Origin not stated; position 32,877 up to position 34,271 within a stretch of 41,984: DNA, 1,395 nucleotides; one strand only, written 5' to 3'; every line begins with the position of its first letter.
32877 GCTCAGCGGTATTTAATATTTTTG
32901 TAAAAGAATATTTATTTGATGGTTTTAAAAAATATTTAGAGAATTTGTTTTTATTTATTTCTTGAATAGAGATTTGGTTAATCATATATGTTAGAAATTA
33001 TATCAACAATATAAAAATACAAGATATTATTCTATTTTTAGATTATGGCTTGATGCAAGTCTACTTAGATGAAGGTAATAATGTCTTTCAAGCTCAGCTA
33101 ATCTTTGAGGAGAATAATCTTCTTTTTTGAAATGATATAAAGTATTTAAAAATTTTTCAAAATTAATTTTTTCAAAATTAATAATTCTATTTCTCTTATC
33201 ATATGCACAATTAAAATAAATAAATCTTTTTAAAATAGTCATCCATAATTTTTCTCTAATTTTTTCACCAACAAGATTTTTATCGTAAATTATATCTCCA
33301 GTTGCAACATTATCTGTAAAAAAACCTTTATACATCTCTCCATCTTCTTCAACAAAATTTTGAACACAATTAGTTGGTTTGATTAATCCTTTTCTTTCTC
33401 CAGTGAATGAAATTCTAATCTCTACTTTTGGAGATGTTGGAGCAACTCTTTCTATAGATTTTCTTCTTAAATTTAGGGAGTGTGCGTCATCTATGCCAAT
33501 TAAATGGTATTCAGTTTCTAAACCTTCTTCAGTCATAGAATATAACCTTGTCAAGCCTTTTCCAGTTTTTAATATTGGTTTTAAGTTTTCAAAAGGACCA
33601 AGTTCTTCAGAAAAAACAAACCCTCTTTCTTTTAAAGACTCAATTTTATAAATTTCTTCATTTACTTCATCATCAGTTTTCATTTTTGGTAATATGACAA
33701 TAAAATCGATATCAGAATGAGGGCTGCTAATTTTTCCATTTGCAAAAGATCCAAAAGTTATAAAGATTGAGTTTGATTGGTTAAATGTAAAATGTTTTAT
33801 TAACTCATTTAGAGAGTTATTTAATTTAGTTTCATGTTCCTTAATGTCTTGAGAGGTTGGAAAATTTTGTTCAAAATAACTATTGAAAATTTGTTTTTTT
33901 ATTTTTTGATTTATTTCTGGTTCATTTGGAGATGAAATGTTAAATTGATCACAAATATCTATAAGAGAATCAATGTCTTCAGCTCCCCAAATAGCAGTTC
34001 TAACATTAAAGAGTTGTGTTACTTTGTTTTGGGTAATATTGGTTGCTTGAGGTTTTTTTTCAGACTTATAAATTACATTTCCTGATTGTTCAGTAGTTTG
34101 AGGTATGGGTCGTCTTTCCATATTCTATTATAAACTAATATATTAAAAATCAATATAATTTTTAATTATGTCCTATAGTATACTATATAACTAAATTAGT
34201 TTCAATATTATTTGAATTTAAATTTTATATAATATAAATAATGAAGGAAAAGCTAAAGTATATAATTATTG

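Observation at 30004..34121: Operon of two paralogous OAS/CD-NTase-like nucleotidyltransferases flanking an NPP-type phosphodiesterase, converging on a DEDD exonuclease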

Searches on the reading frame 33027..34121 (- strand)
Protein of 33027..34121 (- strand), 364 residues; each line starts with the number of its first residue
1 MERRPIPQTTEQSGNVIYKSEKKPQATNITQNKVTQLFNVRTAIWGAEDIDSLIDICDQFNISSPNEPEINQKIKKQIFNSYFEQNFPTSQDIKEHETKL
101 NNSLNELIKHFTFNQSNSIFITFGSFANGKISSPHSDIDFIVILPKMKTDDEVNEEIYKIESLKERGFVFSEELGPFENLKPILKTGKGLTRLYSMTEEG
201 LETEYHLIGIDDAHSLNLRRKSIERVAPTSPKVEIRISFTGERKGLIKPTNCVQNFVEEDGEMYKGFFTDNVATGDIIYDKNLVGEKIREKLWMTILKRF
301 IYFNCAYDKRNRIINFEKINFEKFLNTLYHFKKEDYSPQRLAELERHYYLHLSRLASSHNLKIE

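Call 3: search_protein_families(library=pfam, proteins=[window:33027-34121:-], max_evalue=1)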
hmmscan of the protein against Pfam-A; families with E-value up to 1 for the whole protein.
window:33027-34121:- (364 aa): 4 families
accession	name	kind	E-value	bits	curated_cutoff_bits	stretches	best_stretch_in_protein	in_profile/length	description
PF01909.29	NTP_transf_2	-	1.8e-07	31.9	21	1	106-179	3-76/93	Nucleotidyltransferase domain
PF22600.2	MTPAP-like_central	-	8e-05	23.2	27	1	81-165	7-85/139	Poly(A) RNA polymerase, mitochondrial-like, central palm domain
PF18765.7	Polbeta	-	8.5e-05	23.1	26.9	1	108-165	4-63/93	Polymerase beta, Nucleotidyltransferase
PF16282.11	SANT_DAMP1_like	-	0.02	15.5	29.1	0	21-62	7-46/80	SANT/Myb-like domain of DAMP1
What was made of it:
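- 33027..34121 (-): NTase B, 364 aa. It has four parts: an N-terminal helical domain (about residues 31-113), a Pol-beta palm (119-209), a beta-rich conserved region (222-279) and a C-terminal helical domain (284-358). PF01909 at E 1.8e-7 (call 3).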

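Call 4: search_protein_families(library=ncbifam, proteins=[window:33027-34121:-], max_evalue=1)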
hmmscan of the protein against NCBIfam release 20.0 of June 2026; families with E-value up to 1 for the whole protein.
window:33027-34121:- (364 aa): 5 families
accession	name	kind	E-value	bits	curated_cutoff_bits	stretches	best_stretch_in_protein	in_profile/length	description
NF002837.0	PRK03059.1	equivalog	6.9e-05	21.1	1010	1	74-157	20-100/857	[protein-PII] uridylyltransferase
NF047752.1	MntA_antitoxin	equivalog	0.0043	16.9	60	1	119-153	9-39/106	type VII toxin-antitoxin system MntA family adenylyltransferase antitoxin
NF001366.0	PRK00275.1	equivalog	0.0096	13.9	1299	1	76-158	36-117/895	[protein-PII] uridylyltransferase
TIGR03671.1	cca_archaeal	equivalog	0.041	12.7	281.3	1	84-160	7-83/410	CCA tRNA nucleotidyltransferase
NF003448.0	PRK05007.1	equivalog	0.051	11.4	1255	1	70-156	30-117/884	bifunctional uridylyltransferase/uridylyl-removing protein GlnD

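Call 5: search_protein_families(library=padloc, proteins=[window:33027-34121:-], max_evalue=1)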
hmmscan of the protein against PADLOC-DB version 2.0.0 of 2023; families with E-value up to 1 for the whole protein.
window:33027-34121:- (364 aa): 7 families
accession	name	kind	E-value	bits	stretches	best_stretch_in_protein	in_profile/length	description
PDLC00776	Cyclase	-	1.1e-05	22.9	1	76-151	6-77/287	oligonucleotide-cyclase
PDLC04903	PDC-S09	-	0.00027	19.2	1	115-156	24-64/108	-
PDLC00786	Cyclase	-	0.0021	15.5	1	88-148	19-77/293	oligonucleotide-cyclase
PDLC04905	PDC-S09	-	0.0036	15.6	1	122-149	26-53/101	-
PDLC04904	PDC-S09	-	0.0055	14.9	1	122-149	30-56/104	-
PDLC00823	Cyclase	-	0.011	13.4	1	92-152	21-78/285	oligonucleotide-cyclase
PDLC04902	PDC-S09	-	0.018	13.4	1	122-148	26-51/97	-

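Call 10: search_solved_structures(query=window:33027-34121:-, max_evalue=10, show_alignments=2)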
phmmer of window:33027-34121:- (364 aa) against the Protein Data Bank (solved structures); distinct sequences matched with E-value up to 10: 2.
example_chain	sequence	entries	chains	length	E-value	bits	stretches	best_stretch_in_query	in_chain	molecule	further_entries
7q74_A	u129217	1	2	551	0.4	12.8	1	70-158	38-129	Poly(A) polymerase pla1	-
7q72_A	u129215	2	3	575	0.42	12.7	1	70-158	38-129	Poly(A) polymerase pla1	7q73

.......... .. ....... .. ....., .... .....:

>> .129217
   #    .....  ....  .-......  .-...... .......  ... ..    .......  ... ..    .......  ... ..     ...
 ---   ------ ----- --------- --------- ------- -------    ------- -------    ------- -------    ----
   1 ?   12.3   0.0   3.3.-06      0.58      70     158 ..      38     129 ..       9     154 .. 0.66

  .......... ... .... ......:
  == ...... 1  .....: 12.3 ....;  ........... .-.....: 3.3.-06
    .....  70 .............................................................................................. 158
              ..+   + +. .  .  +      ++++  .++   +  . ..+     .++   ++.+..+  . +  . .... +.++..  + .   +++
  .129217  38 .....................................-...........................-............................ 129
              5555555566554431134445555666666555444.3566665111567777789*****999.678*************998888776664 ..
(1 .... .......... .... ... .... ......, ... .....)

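Call 12: find_homologous_proteins(query=window:33027-34121:-, max_evalue=0.001)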
Query window:33027-34121:- (364 aa): 1 proteins with E <= 0.001 among 1976 candidates.
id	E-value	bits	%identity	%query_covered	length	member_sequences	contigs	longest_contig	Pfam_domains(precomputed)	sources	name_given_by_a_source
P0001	4.6e-241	817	100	100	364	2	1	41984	PF01909.30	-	-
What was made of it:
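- Tried and rejected: The word-indexed homologue search with NTase B found only the query itself (call 12).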

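Call 16: find_related_loci(query=A1, collection=genome_contigs, flank=8000)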
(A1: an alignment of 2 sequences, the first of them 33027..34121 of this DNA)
Query A1 (364 aa) in genome_contigs; peptide patterns used: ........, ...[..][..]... (x = any residue, [..] = any of these).
94 stretches matched a pattern; 1 encode a relative of the query (tblastn E <= 1e-3); 1 distinct loci.
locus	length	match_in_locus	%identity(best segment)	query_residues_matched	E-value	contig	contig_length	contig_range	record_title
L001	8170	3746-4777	41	29-363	6e-89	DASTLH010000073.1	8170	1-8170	MAG TPA_asm: Patescibacteria group bacterium isolate SMAG_U2653 k141_957187, whole genome shotgun sequence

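Call 25: predict_structure(alignment_id=A1)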
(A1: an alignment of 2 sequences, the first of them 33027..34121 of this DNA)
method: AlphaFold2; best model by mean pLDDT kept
length: 364 residues; sequences in the alignment: 2
mean_pLDDT: 49.4   pTM: 0.35
mean pLDDT of the five models: 49.4, 46.4, 45.8, 39.3, 38.6
residues with pLDDT >= 90: 0; 70-90: 54; 50-70: 137; < 50: 173
segments of 3 or more residues with pLDDT < 50: 1-31, 89-97, 119-139, 171-174, 197-202, 214-295, 327-331
pLDDT, mean of each block of 10 residues (from residue 1): 27 27 34 51 61 79 63 65 61 46 54 49 31 36 69 79 63 56 71 52 57 40 24 21 22 27 30 27 32 50 55 68 56 54 67 67 71
secondary structure, 60 per line:
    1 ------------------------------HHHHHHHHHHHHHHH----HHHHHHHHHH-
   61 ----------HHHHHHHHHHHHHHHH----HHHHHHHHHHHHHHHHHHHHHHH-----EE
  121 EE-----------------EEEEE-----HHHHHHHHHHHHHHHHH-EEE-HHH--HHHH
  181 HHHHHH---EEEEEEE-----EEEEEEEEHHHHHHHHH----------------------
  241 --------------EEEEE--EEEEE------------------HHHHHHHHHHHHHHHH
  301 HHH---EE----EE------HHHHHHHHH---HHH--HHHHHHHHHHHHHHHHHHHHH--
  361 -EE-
elements in order: H31-45 H50-59 H71-86 H91-113 E119-122 E140-144 H150-166 E168-170 H177-186 E190-196 E202-209 H210-218 E255-259 E262-266 H285-303 H321-329 H338-358
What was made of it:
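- Tried and rejected: The AF2 model built on a 2-sequence alignment was useless (pLDDT 49, call 25).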

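Call 26: search_protein_representatives(alignment_id=A1)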
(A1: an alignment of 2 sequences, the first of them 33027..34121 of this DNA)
Query: 2 sequences, 373 profile positions. Proteins with E-value up to 0.001 (for the whole library): 43; up to 1e-10: 40; up to 1e-30: 33. The best 43 are listed.
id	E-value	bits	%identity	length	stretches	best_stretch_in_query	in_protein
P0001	3.1e-214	727.3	-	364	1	1-365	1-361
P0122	1.6e-210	715.1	-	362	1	1-373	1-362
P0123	3.3e-101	355.3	-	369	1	29-362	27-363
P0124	1.3e-86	307.3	-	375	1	23-362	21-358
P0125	8.5e-74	265.1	-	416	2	74-362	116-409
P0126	1.1e-66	241.7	-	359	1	73-358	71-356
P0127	1.4e-66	241.4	-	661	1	21-357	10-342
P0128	9.0e-66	238.7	-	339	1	37-364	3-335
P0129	1.8e-65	237.8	-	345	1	25-364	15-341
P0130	1.4e-61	224.9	-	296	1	54-359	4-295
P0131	7.4e-58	212.7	-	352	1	29-364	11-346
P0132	3.0e-56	207.4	-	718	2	29-283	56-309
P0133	1.3e-54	202.0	-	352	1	28-365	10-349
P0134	2.5e-54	201.1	-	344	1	32-361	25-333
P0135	4.9e-53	196.8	-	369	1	28-364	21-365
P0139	1.0e-48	182.6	-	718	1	28-367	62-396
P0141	3.5e-47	177.5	-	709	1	29-366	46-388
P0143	1.7e-46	175.3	-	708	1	23-362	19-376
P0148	1.1e-40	156.1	-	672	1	30-364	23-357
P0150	6.9e-39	150.3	-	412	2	94-360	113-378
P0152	1.1e-35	139.6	-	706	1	76-362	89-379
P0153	5.5e-32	127.5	-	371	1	23-357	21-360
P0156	6.8e-21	91.0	-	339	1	77-358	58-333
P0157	1.3e-16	77.0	-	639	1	86-344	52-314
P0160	4.6e-12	62.0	-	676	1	82-344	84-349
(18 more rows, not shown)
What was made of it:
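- Tried and rejected: The index is too coarse for this family, and the exhaustive HMMER scan was needed (call 26).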

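Call 27: search_protein_families(library=pfam, proteins=[P0127, P0132, P0139, P0141, P0143, P0148, P0152, P0157, P0160, P0125], max_evalue=0.01)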
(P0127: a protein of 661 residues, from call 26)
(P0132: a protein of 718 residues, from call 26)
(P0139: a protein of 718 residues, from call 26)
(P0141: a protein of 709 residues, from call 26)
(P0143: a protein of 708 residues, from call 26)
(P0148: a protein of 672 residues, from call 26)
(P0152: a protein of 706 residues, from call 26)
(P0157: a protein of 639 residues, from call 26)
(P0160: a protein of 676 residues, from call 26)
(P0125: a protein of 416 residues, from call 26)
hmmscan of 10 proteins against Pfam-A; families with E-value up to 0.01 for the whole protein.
P0127 (661 aa): 2 families
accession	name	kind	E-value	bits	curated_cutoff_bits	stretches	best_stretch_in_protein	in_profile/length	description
PF01909.29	NTP_transf_2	-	5e-05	24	21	1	101-148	7-54/93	Nucleotidyltransferase domain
PF22600.2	MTPAP-like_central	-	0.0071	16.9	27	0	86-151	17-83/139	Poly(A) RNA polymerase, mitochondrial-like, central palm domain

P0132 (718 aa): 0 families

P0139 (718 aa): 1 family
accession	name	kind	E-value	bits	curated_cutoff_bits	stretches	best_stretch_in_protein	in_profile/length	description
PF08282.18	Hydrolase_3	-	5.8e-05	23.4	20.9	1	438-677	1-220/255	haloacid dehalogenase-like hydrolase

P0141 (709 aa): 0 families

P0143 (708 aa): 1 family
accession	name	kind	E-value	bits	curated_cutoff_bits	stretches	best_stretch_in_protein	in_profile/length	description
PF01909.29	NTP_transf_2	-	1.3e-06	29.1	21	1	114-164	3-47/93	Nucleotidyltransferase domain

P0148 (672 aa): 1 family
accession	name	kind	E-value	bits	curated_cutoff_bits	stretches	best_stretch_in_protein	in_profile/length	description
PF08282.18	Hydrolase_3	-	1.5e-05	25.3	20.9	0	391-443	1-53/255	haloacid dehalogenase-like hydrolase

P0152 (706 aa): 3 families
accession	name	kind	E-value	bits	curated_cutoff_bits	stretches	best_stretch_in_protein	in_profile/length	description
PF08282.18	Hydrolase_3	-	3.6e-06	27.3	20.9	1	417-660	1-220/255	haloacid dehalogenase-like hydrolase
PF01909.29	NTP_transf_2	-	1.4e-05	25.9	21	1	126-167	8-48/93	Nucleotidyltransferase domain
PF05116.19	S6PP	-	2.5e-05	24.4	20.3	0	415-502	3-80/247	Sucrose-6F-phosphate phosphohydrolase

P0157 (639 aa): 3 families
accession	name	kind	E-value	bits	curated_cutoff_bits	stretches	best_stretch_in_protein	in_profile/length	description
PF08282.18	Hydrolase_3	-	6.1e-14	52.8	20.9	1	366-601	1-226/255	haloacid dehalogenase-like hydrolase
PF05116.19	S6PP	-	0.00025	21.2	20.3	0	364-412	3-52/247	Sucrose-6F-phosphate phosphohydrolase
PF01909.29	NTP_transf_2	-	0.0029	18.4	21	1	86-119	14-46/93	Nucleotidyltransferase domain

P0160 (676 aa): 3 families
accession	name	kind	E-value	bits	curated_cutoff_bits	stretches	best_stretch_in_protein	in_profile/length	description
PF08282.18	Hydrolase_3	-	3.4e-11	43.8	20.9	1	405-640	1-226/255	haloacid dehalogenase-like hydrolase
PF05116.19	S6PP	-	1.3e-05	25.3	20.3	0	404-452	4-53/247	Sucrose-6F-phosphate phosphohydrolase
PF22600.2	MTPAP-like_central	-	0.0089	16.6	27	0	84-152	3-69/139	Poly(A) RNA polymerase, mitochondrial-like, central palm domain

P0125 (416 aa): 3 families
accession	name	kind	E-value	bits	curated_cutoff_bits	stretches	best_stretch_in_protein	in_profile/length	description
PF01909.29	NTP_transf_2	-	3e-08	34.4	21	1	150-209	3-66/93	Nucleotidyltransferase domain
PF18765.7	Polbeta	-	1.4e-05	25.6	26.9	1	150-218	2-71/93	Polymerase beta, Nucleotidyltransferase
PF22600.2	MTPAP-like_central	-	5.9e-05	23.6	27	1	134-227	12-99/139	Poly(A) RNA polymerase, mitochondrial-like, central palm domain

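Call 32: find_homologous_proteins(query=A3, max_evalue=0.001)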
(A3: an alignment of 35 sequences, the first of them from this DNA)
Query A3 (35 sequences) (364 aa, profile of the alignment): 2 proteins with E <= 0.001 among 8000 candidates.
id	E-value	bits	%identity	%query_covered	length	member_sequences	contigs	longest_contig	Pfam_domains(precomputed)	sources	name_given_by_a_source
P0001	5.2e-124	432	100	100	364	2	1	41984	PF01909.30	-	-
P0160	7.7e-80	287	26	73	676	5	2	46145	PF08282.19,PF05116.20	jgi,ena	-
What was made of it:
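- Tried and rejected: With the 35-sequence profile it found only the query and P0160 (call 32).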

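Call 33: search_solved_structures(query=A3, max_evalue=10, show_alignments=3)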
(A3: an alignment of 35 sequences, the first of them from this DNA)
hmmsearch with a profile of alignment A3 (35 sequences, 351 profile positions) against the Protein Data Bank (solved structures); distinct sequences matched with E-value up to 10: 57.
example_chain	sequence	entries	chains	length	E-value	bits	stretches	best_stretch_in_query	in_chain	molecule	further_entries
9xbd_E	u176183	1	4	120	0.00027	23.2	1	76-145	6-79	Nucleotidyltransferase domain-containing protein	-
5yep_A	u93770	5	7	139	0.0046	19.1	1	93-145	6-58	Toxin-antitoxin system antidote Mnt family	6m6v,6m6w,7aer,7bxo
1no5_A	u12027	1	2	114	0.0052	19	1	96-135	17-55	Hypothetical protein HI0073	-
9h1z_A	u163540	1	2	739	0.011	17.9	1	97-139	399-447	2'-5'-oligoadenylate synthase 2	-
4x5v_A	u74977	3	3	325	0.012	17.7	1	30-165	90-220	DNA polymerase lambda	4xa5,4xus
3mda_A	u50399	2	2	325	0.012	17.7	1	30-165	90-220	DNA polymerase lambda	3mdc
5cb1_A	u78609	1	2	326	0.012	17.7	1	30-165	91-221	DNA polymerase lambda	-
3hx0_A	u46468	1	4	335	0.012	17.7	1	30-165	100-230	DNA polymerase lambda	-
5dkw_A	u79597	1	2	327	0.013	17.7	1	30-165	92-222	DNA polymerase lambda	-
1rzt_A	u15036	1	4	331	0.013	17.7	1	30-165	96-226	DNA polymerase lambda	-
4xq8_B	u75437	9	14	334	0.013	17.7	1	30-165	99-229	DNA polymerase lambda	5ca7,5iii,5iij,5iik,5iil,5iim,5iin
1xsn_A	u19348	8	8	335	0.013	17.7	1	30-165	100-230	DNA polymerase lambda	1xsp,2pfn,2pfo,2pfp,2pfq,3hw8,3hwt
3c5g_A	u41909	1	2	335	0.013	17.7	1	30-165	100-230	DNA polymerase lambda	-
1xsl_A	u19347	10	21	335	0.013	17.7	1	30-165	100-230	DNA polymerase lambda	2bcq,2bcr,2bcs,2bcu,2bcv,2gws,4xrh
3c5f_A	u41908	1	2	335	0.013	17.7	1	30-165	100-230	DNA polymerase lambda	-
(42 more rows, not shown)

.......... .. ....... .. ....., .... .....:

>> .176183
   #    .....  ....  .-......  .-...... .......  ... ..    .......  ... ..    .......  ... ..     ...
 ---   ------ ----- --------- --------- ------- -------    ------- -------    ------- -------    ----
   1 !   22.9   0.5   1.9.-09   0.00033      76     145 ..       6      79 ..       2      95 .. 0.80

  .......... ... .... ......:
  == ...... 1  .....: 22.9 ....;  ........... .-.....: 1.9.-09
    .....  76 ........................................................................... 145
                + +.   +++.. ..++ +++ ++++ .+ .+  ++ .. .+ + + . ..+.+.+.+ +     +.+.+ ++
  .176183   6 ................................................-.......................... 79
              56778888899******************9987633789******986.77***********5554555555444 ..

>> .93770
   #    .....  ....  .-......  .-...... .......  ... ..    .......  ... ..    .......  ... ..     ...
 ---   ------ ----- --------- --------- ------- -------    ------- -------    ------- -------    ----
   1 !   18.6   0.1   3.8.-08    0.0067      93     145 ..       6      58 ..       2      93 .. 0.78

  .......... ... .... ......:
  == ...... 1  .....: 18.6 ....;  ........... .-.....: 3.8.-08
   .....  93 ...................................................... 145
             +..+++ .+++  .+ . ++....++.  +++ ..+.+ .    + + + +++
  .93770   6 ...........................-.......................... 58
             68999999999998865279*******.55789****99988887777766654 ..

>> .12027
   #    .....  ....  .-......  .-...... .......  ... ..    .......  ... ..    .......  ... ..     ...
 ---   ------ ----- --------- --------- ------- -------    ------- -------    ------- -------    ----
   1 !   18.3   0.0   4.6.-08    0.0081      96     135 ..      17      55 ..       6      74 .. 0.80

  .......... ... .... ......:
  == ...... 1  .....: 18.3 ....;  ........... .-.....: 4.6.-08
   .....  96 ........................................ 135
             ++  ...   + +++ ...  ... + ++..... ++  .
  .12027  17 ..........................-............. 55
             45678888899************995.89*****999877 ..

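Call 35: find_encoding_contigs(protein=P0160, flank=8000, max_places=3)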
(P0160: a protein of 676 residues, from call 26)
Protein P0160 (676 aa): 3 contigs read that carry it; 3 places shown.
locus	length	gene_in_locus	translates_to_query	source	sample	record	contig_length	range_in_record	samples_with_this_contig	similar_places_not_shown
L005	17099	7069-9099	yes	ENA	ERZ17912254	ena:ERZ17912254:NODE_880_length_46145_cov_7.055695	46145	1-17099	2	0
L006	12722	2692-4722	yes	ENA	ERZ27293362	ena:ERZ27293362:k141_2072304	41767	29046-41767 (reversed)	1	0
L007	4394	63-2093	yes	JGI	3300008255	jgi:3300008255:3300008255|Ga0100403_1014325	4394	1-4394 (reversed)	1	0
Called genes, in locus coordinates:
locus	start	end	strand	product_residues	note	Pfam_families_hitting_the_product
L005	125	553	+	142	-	PF00312:Ribosomal_S15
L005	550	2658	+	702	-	PF01138:RNase_PH, PF03725:RNase_PH_C (weak), PF01138:RNase_PH, PF00013:KH_1, PF22675:KH-I_KHDC4-BBP (faint), PF00575:S1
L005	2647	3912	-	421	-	PF01663:Phosphodiest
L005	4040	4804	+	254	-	PF00215:OMPdecase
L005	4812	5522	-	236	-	-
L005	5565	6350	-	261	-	PF00294:PfkB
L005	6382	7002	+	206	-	PF00156:Pribosyltran (weak)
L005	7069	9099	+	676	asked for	PF05116:S6PP (faint), PF08282:Hydrolase_3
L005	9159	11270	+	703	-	PF17854:FtsK_alpha, PF01580:FtsK_SpoIIIE, PF09397:FtsK_gamma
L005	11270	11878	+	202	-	PF12844:HTH_19 (weak), PF13413:HTH_25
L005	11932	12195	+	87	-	-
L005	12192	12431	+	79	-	PF12732:YtxH (weak)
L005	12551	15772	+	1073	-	PF04563:RNA_pol_Rpb2_1 (weak), PF04561:RNA_pol_Rpb2_2, PF04565:RNA_pol_Rpb2_3, PF10385:RNA_pol_Rpb2_45, PF00562:RNA_pol_Rpb2_6, PF04560:RNA_pol_Rpb2_7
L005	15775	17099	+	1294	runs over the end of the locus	PF04997:RNA_pol_Rpb1_1, PF00623:RNA_pol_Rpb1_2, PF04983:RNA_pol_Rpb1_3, PF04998:RNA_pol_Rpb1_5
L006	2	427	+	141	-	?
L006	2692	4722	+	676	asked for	PF05116:S6PP (faint), PF08282:Hydrolase_3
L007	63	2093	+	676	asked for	PF05116:S6PP (faint), PF08282:Hydrolase_3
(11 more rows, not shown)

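Call 41: find_related_loci(query=A5, collection=genome_contigs, flank=8000)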
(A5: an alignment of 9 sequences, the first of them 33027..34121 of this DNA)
Query A5 (364 aa) in genome_contigs; peptide patterns used: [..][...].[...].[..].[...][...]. (x = any residue, [..] = any of these).
88 stretches matched a pattern; 4 encode a relative of the query (tblastn E <= 1e-3); 4 distinct loci.
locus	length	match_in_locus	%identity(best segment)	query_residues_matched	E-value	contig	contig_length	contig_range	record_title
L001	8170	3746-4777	41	29-363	2e-88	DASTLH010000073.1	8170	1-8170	MAG TPA_asm: Patescibacteria group bacterium isolate SMAG_U2653 k141_957187, whole genome shotgun sequence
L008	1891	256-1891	41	21-356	3e-92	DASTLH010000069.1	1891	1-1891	MAG TPA_asm: Patescibacteria group bacterium isolate SMAG_U2653 k141_46343, whole genome shotgun sequence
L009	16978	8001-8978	30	27-363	3e-53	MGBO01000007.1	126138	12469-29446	MAG: Candidatus Roizmanbacteria bacterium RIFOXYC1_FULL_41_16 rifoxyc1_full_scaffold_215, whole genome shotgun sequence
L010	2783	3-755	31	82-341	6e-44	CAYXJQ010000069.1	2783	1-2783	MAG TPA_asm: uncultured Pseudomonadales bacterium isolate SRP067234_co1_163 genome assembly, contig: k99_478370, whole g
